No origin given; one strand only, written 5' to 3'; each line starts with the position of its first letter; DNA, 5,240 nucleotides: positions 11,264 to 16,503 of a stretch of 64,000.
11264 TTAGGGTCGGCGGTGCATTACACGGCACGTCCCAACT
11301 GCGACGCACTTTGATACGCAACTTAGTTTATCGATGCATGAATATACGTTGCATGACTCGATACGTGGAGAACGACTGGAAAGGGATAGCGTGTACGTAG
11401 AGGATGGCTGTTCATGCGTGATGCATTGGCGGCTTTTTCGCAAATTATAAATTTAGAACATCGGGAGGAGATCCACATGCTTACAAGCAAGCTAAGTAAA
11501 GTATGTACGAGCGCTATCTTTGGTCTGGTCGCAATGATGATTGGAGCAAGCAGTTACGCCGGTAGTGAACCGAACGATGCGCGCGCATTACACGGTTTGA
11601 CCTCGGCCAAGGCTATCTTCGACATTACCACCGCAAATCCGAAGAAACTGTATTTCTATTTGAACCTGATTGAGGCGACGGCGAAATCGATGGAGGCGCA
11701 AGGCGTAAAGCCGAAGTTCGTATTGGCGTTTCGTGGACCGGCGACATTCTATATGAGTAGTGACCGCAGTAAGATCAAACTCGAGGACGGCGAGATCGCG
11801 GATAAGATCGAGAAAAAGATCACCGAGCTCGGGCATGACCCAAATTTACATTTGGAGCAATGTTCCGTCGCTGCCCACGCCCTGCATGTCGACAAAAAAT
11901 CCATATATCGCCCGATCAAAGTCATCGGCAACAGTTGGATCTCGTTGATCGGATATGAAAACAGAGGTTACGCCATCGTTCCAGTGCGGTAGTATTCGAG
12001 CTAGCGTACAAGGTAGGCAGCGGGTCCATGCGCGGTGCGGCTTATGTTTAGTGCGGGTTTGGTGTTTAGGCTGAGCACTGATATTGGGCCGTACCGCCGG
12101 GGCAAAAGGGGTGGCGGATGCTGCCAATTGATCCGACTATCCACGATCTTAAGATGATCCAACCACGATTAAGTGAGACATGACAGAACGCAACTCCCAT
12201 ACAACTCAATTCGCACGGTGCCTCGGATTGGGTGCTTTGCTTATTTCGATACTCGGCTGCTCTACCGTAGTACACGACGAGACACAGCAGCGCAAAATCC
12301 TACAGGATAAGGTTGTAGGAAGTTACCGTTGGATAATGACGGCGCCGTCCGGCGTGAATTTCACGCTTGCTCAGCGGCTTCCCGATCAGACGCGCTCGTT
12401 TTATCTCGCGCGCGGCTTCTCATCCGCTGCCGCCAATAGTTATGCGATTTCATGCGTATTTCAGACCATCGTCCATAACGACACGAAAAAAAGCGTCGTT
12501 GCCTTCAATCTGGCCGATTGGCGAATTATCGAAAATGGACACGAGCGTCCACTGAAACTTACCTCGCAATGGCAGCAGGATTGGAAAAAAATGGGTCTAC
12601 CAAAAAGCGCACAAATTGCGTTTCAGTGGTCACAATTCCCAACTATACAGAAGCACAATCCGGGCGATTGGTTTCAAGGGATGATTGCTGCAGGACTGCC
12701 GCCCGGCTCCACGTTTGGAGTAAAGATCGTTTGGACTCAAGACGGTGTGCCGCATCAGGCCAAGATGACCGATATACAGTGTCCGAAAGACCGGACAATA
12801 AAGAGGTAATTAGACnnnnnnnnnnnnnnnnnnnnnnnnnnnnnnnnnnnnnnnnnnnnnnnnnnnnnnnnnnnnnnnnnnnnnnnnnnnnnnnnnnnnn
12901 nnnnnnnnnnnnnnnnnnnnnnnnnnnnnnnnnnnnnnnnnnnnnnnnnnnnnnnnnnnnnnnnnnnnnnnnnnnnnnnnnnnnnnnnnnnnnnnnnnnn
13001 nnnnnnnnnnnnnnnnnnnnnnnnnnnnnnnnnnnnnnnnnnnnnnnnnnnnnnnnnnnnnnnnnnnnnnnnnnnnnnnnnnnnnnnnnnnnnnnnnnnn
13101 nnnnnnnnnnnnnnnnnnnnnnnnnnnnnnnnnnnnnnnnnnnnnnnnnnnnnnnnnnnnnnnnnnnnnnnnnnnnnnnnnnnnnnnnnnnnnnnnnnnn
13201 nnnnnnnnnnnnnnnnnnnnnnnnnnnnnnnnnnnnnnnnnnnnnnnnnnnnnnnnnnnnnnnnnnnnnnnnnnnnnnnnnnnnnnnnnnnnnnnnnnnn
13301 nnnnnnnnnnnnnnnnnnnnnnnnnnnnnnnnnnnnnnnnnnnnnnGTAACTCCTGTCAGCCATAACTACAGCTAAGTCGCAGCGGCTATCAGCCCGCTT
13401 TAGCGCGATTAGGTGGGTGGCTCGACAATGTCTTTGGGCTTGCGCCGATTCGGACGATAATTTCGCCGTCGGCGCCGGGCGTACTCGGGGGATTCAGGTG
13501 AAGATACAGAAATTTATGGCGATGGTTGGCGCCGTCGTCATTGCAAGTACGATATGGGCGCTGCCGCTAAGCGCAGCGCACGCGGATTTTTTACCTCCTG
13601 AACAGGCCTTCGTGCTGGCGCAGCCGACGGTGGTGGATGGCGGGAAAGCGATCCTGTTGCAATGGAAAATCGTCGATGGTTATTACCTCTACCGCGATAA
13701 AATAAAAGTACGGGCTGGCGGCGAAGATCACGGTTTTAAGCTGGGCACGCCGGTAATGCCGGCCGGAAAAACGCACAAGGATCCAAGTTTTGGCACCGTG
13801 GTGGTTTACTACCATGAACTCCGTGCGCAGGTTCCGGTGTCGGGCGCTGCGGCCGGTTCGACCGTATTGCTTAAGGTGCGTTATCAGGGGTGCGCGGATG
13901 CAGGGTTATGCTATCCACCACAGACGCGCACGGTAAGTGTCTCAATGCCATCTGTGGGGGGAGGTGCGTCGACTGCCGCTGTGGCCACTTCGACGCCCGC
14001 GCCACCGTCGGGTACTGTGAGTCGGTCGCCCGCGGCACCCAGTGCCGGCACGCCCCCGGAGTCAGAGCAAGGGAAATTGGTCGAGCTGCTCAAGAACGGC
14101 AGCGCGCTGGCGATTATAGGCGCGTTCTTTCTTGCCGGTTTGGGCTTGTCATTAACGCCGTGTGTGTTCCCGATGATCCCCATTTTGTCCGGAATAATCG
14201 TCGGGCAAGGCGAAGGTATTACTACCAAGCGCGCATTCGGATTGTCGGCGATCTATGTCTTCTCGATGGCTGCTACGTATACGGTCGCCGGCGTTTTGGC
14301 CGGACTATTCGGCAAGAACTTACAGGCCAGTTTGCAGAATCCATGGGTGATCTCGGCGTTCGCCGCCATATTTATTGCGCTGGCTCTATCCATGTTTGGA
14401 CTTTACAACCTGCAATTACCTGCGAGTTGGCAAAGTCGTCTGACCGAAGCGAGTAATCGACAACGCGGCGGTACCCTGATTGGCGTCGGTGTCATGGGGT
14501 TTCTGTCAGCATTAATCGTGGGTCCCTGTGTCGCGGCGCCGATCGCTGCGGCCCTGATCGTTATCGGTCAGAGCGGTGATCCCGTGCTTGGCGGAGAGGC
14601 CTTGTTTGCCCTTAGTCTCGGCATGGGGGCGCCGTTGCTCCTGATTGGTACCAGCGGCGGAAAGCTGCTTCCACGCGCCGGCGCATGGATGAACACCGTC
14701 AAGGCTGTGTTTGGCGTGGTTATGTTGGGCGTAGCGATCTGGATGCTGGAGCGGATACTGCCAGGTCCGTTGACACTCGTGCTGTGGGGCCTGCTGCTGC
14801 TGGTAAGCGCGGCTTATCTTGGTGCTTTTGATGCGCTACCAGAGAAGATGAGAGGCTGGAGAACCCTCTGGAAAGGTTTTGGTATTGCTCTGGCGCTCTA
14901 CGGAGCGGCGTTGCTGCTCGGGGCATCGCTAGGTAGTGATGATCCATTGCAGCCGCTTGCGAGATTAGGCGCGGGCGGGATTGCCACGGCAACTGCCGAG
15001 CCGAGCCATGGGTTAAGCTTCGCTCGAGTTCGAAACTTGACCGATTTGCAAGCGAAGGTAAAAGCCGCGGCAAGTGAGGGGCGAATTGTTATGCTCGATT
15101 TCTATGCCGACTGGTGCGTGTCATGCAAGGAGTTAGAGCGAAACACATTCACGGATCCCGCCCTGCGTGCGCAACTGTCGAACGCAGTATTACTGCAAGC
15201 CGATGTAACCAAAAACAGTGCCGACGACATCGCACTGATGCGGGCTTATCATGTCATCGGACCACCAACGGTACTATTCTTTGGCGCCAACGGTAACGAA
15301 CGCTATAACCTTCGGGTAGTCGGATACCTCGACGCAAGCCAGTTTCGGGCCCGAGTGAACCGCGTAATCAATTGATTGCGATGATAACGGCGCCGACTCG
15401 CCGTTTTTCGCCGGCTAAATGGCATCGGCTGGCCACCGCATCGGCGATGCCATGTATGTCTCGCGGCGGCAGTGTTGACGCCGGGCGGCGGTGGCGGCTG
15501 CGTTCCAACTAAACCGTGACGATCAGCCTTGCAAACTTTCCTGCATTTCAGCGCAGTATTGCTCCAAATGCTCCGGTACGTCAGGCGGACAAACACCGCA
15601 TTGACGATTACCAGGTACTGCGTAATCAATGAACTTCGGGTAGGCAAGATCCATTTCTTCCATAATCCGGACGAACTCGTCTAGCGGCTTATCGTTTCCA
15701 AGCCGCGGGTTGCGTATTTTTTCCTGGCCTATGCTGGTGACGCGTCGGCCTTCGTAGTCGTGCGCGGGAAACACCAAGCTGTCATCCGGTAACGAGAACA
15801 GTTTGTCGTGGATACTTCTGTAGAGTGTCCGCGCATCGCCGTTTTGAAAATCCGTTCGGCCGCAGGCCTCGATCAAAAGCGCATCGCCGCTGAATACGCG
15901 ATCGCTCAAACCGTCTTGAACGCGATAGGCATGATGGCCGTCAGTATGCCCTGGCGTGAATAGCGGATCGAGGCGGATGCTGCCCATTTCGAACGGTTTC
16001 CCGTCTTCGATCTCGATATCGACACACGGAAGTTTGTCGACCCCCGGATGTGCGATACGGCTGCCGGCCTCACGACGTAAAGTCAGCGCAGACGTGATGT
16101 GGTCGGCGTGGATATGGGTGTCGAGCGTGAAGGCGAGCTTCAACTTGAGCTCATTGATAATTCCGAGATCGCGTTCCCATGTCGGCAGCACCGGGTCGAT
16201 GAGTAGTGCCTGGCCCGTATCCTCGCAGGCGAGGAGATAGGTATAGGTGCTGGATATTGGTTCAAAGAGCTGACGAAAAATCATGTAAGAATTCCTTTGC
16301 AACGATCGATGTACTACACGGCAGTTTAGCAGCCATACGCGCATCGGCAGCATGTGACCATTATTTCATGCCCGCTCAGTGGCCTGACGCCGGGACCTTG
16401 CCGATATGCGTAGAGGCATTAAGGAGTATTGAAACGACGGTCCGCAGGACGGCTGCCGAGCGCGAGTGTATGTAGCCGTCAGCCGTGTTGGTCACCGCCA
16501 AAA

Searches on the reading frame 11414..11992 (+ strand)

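Call 26: search_protein_families(library=pfam, proteins=[window:11414-11992:+], max_evalue=0.00001)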
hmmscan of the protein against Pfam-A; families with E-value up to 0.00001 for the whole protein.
window:11414-11992:+ (192 aa): 0 families

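Call 67: search_protein_families(library=pfam, proteins=[window:11414-11992:+], max_evalue=0.5)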
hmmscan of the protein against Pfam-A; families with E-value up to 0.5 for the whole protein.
window:11414-11992:+ (192 aa): 1 family
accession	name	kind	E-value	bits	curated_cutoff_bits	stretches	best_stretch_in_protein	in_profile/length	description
PF08967.16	ENCP4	-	0.13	12.8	31.4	0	83-142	8-58/81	Putative type 4B encapsulin shell protein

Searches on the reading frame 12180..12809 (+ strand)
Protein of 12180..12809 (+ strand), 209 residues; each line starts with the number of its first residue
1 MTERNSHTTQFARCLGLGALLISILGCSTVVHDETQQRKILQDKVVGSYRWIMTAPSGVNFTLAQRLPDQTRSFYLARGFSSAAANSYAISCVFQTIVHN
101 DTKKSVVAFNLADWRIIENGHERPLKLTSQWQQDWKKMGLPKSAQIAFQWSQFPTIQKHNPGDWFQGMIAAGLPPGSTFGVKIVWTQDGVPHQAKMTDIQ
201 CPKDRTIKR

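Call 26: search_protein_families(library=pfam, proteins=[window:12180-12809:+], max_evalue=0.00001)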
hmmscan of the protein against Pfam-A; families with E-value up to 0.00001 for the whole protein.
window:12180-12809:+ (209 aa): 0 families

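Call 67: search_protein_families(library=pfam, proteins=[window:12180-12809:+], max_evalue=0.5)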
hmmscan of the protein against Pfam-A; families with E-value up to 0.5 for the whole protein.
window:12180-12809:+ (209 aa): 1 family
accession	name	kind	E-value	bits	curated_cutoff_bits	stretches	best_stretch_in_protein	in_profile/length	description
PF14325.12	DUF4383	-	0.088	13.5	27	0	72-113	67-108/125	Domain of unknown function (DUF4383)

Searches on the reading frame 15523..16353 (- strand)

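Call 4: search_protein_families(library=pfam, proteins=[window:15523-16353:-])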
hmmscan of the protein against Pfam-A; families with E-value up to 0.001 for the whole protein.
window:15523-16353:- (276 aa): 1 family
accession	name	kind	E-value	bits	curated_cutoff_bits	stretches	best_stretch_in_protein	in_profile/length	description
PF00753.33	Lactamase_B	-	1.3e-12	48.5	22.7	1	36-198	6-196/196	Metallo-beta-lactamase superfamily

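Call 5: search_protein_families(library=ncbifam, proteins=[window:15523-16353:-])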
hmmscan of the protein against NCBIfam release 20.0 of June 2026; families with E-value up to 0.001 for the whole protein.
window:15523-16353:- (276 aa): 11 families
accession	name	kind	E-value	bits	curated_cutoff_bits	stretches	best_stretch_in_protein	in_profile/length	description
TIGR03413.1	GSH_gloB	equivalog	4.3e-28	98.4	200.8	1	34-201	8-167/248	hydroxyacylglutathione hydrolase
NF040641.1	bifunc_ST_SDO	equivalog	1.1e-23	83.8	625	2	115-256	262-406/423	bifunctional sulfur transferase/dioxygenase Blh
NF041804.1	MBL_fold_SolJ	exception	6.4e-18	64.8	350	1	38-201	20-181/224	solanimycin biosynthesis MBL-fold hydrolase SolJ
NF007597.0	PRK10241.1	equivalog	3.9e-13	49.3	421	1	36-201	12-168/251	hydroxyacylglutathione hydrolase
NF033105.1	bla_subclass_B3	equivalog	6.8e-06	25.6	240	0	111-147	121-157/257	subclass B3 metallo-beta-lactamase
NF012229.1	bla_class_B_core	domain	5e-05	23.5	100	0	39-142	16-135/139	metallo-beta-lactamase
NF053820.1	MBLfold_Strvi7410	exception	8.4e-05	22.1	525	1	83-166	128-215/343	Strvi_7410 family MBL fold metallo-hydrolase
NF033184.1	B3_Acin_new1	exception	0.00031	20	580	0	38-100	51-115/283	putative subclass B3 metallo-beta-lactamase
NF047979.1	lactonase_AidB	equivalog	0.00055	19.3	360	0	131-168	179-216/271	AidB family quorum-quenching N-acyl homoserine lactonase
NF000459.2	blaSPG-1_fam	exception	0.00063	18.9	550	0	95-157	128-192/285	SPG-1 family subclass B3 metallo-beta-lactamase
NF047339.1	blaCSR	exception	0.00088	18.5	600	0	110-146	158-194/295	CSR family subclass B3 metallo-beta-lactamase-like protein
